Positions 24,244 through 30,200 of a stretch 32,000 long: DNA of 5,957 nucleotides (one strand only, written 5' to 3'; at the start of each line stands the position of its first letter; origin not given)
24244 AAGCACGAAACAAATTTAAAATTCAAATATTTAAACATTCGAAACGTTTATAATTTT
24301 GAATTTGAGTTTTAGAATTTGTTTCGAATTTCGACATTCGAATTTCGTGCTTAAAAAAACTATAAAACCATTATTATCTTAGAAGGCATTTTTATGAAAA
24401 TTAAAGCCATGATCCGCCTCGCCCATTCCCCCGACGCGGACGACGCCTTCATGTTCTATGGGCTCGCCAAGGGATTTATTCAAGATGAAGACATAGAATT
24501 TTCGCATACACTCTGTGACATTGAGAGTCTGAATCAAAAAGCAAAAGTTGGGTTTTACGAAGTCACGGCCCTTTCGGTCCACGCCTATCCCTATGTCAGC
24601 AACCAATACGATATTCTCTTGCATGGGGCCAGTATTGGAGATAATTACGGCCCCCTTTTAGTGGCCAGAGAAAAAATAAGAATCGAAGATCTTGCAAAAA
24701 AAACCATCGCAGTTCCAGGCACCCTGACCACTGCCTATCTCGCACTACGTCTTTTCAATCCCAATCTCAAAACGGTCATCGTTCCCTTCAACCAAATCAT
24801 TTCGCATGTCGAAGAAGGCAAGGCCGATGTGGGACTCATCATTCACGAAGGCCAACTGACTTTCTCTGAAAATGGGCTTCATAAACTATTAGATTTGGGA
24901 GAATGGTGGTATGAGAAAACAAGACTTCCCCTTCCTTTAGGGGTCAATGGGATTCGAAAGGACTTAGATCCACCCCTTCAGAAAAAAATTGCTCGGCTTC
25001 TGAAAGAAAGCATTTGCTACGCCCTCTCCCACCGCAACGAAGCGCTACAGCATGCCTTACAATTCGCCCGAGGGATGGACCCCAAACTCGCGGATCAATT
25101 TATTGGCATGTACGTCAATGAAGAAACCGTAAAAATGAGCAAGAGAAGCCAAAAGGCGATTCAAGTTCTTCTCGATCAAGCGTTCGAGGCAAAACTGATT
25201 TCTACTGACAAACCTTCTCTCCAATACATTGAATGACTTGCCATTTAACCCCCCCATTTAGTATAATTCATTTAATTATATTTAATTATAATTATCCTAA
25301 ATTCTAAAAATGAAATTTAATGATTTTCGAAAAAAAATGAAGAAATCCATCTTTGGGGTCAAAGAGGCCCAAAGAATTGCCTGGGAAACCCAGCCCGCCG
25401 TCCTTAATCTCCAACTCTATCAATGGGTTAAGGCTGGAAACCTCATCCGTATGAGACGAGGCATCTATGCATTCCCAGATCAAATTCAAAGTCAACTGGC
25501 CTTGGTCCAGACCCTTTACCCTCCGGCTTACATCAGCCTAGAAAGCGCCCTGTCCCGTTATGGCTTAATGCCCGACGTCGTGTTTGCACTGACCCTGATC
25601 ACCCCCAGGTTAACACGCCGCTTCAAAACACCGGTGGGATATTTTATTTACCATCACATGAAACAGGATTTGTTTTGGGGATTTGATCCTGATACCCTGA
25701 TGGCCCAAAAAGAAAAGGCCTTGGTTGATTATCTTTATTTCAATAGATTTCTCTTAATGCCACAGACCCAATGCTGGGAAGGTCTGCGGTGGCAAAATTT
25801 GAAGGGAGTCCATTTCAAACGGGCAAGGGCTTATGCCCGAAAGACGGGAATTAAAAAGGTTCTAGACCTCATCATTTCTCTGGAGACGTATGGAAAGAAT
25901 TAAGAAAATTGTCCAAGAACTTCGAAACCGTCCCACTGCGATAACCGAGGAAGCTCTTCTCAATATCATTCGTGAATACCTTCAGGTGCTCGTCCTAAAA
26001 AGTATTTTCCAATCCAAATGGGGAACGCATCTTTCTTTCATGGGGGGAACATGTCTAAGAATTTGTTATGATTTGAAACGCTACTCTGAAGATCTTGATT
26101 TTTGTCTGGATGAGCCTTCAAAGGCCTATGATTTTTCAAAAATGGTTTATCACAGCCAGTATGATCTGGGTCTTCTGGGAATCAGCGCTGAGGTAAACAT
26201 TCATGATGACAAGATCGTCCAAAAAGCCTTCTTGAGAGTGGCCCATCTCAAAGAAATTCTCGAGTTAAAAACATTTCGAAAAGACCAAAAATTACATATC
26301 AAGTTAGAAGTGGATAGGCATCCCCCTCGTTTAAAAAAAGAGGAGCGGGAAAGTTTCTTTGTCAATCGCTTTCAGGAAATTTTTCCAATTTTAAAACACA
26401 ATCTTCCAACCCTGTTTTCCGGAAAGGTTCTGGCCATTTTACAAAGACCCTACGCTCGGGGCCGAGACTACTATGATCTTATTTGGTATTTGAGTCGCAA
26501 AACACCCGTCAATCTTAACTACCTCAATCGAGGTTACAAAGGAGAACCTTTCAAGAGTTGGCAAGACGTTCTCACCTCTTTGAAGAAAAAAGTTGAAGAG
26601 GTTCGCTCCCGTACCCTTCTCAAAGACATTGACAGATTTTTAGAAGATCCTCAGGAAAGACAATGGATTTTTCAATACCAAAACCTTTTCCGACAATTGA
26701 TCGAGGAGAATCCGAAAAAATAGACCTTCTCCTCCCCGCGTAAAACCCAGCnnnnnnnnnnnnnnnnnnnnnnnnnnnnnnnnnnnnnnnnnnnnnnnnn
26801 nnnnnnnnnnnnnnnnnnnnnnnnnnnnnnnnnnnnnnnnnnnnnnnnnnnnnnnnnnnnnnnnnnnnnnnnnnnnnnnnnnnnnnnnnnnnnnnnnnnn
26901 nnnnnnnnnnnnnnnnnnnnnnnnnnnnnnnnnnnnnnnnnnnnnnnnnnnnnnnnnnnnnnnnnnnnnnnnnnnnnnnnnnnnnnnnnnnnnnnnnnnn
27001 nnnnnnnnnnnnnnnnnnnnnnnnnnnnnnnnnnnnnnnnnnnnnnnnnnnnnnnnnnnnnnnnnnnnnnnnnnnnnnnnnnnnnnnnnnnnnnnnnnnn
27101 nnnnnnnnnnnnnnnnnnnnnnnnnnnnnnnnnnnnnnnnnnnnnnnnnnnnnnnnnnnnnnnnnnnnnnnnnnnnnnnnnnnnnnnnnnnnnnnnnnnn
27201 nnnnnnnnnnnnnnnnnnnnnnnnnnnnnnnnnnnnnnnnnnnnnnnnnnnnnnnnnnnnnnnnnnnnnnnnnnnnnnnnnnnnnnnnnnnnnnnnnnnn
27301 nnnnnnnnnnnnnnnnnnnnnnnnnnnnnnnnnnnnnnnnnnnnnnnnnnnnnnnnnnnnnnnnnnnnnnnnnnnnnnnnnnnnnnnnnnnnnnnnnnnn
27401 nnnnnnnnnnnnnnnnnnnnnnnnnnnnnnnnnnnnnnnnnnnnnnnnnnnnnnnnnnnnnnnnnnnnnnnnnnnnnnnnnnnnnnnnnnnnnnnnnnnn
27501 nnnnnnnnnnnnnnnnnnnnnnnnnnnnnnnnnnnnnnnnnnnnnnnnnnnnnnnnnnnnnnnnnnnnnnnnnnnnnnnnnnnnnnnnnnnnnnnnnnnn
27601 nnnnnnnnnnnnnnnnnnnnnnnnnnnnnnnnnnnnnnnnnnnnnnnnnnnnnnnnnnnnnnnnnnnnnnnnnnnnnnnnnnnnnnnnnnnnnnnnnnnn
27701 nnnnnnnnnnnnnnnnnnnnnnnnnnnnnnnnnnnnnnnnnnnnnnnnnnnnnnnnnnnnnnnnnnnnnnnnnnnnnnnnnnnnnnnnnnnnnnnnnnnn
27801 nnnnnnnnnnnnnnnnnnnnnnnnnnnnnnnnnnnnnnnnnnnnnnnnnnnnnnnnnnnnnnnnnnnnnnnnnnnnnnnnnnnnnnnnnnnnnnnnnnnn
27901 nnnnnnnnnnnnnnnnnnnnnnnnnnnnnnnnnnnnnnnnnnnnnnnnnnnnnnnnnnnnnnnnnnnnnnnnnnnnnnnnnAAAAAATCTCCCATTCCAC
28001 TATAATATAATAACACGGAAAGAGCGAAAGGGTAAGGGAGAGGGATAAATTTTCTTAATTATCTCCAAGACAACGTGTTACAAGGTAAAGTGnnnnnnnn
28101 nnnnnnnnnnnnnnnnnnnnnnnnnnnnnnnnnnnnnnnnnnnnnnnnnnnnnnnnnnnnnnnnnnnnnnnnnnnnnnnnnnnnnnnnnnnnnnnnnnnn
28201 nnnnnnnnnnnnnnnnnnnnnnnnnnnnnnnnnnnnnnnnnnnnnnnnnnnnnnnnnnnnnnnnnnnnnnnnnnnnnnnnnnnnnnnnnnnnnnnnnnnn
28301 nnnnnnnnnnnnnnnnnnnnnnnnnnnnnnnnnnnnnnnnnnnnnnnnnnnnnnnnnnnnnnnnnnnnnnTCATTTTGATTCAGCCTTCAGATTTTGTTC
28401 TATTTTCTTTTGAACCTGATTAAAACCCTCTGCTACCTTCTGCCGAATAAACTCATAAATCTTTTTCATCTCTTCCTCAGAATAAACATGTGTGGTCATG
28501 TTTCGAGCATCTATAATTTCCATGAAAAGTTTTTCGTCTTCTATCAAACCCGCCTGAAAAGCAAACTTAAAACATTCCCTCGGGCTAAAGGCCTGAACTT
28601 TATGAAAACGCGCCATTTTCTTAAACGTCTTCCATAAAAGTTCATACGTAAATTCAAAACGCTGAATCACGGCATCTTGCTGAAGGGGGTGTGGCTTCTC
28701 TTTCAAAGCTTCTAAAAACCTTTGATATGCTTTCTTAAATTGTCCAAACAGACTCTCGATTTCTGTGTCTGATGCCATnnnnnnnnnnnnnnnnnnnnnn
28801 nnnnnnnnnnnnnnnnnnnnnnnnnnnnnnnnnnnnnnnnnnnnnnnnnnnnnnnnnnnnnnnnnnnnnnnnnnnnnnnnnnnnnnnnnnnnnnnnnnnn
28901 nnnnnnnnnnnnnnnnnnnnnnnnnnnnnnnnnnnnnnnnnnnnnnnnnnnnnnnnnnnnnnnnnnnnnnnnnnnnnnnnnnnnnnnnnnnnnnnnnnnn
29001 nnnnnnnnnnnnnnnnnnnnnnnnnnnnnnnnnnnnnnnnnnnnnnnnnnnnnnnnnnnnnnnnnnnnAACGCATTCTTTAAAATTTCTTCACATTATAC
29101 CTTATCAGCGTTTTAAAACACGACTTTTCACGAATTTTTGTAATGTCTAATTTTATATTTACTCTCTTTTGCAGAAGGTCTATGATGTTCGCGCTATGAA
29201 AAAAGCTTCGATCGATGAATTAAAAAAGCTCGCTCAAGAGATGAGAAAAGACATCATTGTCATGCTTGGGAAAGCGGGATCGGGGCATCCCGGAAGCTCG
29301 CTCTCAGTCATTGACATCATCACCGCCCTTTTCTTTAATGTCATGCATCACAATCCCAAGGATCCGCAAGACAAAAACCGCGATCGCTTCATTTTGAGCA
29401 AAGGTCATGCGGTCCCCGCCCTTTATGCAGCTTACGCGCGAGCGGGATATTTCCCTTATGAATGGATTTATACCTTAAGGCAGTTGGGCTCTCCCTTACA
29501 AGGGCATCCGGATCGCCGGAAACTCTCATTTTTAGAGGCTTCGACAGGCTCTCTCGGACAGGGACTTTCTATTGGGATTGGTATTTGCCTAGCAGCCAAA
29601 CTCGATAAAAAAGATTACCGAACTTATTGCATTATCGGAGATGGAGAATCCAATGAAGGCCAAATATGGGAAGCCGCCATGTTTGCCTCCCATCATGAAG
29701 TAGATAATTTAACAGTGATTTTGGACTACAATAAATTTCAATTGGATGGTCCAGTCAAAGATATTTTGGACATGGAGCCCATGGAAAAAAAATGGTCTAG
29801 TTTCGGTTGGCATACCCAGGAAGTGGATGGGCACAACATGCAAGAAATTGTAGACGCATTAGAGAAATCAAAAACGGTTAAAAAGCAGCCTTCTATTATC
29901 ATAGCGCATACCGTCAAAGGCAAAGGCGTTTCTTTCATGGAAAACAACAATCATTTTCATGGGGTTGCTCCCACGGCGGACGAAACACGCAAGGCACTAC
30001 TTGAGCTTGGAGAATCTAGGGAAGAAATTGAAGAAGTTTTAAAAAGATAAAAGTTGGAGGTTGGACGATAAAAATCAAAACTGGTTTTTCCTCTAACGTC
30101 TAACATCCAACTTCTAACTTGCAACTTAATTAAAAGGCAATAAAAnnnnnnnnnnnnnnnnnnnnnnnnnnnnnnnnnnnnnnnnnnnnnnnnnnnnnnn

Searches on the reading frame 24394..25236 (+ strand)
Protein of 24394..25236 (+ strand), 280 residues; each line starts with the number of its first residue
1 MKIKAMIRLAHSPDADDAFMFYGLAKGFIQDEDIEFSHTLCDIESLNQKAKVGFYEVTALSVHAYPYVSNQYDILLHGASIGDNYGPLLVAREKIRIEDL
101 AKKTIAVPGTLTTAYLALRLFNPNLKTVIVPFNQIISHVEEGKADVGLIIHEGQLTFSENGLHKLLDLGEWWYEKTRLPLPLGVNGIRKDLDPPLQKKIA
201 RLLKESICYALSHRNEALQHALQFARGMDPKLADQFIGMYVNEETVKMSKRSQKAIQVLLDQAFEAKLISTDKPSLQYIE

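Call 46: search_protein_families(library=pfam, proteins=[window:24394-25236:+], max_evalue=0.001)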
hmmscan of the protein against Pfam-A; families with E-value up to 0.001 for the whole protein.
window:24394-25236:+ (280 aa): 1 family
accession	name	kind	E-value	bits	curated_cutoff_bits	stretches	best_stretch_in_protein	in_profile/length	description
PF02621.19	VitK2_biosynth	-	4e-68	230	26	1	7-264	1-251/252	Menaquinone biosynthesis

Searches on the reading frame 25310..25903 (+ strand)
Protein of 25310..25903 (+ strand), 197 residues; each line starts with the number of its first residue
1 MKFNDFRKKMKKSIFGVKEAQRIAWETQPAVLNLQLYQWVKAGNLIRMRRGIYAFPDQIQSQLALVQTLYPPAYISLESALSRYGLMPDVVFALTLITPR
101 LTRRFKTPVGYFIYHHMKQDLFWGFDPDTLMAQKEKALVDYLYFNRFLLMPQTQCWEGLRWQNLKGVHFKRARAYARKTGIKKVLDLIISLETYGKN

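Call 46: search_protein_families(library=pfam, proteins=[window:25310-25903:+], max_evalue=0.001)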
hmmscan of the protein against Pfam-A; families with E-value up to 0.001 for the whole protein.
window:25310-25903:+ (197 aa): 1 family
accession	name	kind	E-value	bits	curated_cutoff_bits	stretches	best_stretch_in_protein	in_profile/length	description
PF13338.12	AbiEi_4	-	0.00025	21.6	25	1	11-56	10-49/49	Transcriptional regulator, AbiEi antitoxin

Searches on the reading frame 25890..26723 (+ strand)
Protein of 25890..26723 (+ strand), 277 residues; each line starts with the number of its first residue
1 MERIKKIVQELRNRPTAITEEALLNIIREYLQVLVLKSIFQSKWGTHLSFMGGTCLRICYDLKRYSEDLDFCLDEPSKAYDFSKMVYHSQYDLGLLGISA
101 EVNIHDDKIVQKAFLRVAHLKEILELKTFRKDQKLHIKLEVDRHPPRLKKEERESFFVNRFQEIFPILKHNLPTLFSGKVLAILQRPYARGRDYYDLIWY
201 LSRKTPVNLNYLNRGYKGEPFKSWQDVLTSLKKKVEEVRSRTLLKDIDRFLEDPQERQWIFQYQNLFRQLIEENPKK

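Call 46: search_protein_families(library=pfam, proteins=[window:25890-26723:+], max_evalue=0.001)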
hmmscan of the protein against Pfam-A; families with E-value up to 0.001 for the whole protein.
window:25890-26723:+ (277 aa): 1 family
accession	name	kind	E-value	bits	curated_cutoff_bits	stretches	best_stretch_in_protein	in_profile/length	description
PF08843.17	AbiEii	-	2.9e-20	73.7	22.5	1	36-212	3-178/238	Nucleotidyl transferase AbiEii toxin, Type IV TA system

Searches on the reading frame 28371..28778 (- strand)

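Call 47: search_protein_families(library=pfam, proteins=[window:28371-28778:-], max_evalue=0.001)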
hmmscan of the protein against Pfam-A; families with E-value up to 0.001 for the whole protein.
window:28371-28778:- (135 aa): 2 families
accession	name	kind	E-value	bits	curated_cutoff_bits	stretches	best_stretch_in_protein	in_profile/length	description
PF08780.16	NTase_sub_bind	-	1.1e-27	97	31.8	1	11-128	3-126/126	Nucleotidyltransferase substrate binding protein like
PF01934.22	HepT-like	-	1.8e-07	31.3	23.5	1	30-122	23-117/120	Ribonuclease HepT-like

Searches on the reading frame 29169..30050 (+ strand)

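Call 47: search_protein_families(library=pfam, proteins=[window:29169-30050:+], max_evalue=0.001)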
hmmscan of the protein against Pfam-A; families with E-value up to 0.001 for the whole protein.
window:29169-30050:+ (293 aa): 5 families
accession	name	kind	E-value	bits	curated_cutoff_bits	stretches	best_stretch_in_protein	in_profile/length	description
PF00456.26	Transketolase_N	-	1.2e-56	192.6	22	1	21-282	5-277/334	Transketolase, thiamine diphosphate binding domain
PF13292.11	DXP_synthase_N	-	1.3e-19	70.9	21.2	1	2-196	2-179/274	1-deoxy-D-xylulose-5-phosphate synthase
PF00676.26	E1_dh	-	1.3e-09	37.9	22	1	111-234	86-207/300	Dehydrogenase E1 component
PF09364.15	XFP_N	-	3e-06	26.7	23.7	1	127-227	140-240/364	XFP N-terminal domain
PF02775.26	TPP_enzyme_C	-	0.00096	19.4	21.9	0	123-185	24-80/151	Thiamine pyrophosphate enzyme, C-terminal TPP binding domain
